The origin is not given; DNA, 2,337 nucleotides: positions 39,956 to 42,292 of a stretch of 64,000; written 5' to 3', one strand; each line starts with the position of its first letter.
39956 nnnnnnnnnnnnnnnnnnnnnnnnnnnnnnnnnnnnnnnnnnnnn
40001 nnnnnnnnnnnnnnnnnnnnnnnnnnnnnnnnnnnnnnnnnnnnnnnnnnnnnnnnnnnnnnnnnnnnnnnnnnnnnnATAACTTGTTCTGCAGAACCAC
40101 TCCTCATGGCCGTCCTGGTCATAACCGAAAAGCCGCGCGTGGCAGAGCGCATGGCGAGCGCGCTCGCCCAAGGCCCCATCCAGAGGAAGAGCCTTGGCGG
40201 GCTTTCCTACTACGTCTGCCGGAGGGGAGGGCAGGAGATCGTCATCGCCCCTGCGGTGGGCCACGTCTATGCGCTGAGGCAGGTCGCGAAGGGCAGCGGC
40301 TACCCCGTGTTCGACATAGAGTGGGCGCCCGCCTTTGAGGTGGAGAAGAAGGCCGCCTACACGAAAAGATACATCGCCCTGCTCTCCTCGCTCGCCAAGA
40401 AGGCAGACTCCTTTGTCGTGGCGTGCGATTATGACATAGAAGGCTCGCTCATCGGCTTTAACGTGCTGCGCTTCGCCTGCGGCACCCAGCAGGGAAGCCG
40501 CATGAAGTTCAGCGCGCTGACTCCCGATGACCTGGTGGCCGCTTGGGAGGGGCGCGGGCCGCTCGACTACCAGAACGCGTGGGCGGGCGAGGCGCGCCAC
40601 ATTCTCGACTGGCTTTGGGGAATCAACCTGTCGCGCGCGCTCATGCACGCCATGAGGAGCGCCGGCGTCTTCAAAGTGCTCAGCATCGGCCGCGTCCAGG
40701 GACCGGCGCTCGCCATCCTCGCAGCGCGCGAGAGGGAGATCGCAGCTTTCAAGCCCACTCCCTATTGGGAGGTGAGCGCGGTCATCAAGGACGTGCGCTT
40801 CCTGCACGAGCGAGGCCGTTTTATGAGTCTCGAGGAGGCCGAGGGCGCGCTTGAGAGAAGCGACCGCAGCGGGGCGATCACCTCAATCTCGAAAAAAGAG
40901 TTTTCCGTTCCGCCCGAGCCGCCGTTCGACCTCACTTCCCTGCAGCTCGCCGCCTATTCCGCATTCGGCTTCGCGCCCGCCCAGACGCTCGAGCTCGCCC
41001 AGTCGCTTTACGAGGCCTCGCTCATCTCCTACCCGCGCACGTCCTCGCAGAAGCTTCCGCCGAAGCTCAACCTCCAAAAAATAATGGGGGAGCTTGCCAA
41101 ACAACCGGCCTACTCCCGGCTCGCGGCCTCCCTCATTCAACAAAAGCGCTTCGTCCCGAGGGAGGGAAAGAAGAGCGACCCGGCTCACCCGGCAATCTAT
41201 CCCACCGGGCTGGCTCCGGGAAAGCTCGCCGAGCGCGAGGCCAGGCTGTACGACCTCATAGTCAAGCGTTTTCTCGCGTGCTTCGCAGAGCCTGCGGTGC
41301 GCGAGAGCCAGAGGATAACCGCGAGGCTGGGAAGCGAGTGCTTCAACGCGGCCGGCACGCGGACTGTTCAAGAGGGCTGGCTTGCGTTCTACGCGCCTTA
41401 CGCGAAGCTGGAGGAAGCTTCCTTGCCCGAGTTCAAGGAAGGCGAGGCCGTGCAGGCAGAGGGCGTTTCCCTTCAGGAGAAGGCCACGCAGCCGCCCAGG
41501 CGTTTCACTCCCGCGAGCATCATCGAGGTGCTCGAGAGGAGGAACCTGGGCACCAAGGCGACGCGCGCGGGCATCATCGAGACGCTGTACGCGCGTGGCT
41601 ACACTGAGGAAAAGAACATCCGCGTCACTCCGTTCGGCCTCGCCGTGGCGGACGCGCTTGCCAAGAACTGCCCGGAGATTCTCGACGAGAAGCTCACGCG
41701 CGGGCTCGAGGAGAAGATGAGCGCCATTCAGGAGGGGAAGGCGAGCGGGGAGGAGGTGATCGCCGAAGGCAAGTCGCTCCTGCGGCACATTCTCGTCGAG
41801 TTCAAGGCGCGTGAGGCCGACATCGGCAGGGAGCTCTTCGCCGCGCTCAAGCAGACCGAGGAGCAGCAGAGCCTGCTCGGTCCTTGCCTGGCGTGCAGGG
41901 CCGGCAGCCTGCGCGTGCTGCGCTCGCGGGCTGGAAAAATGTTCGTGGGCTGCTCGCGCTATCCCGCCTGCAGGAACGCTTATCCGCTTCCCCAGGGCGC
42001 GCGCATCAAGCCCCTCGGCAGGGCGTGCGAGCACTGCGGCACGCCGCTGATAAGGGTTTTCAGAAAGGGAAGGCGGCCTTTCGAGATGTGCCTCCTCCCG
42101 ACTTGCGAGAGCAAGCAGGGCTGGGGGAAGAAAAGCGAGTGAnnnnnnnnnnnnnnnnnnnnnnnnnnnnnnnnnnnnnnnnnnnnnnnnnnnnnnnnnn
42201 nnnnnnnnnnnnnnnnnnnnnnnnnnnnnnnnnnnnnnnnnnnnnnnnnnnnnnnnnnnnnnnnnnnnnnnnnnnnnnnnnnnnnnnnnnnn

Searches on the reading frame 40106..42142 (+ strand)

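Call 88: search_protein_families(library=pfam, proteins=[window:40106-42142:+], max_evalue=0.00001)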
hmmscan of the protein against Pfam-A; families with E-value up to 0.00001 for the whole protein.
window:40106-42142:+ (678 aa): 3 families
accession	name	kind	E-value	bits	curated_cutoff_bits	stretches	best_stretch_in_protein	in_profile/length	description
PF01131.25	Topoisom_bac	-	7.6e-118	394.5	35.1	1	154-552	3-410/411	DNA topoisomerase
PF01751.28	Toprim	-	2.9e-09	37.4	23.1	1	3-137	1-95/96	Toprim domain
PF01396.24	Zn_ribbon_Top1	-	3.3e-08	33.6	32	1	594-630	4-38/39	Topoisomerase DNA binding C4 zinc finger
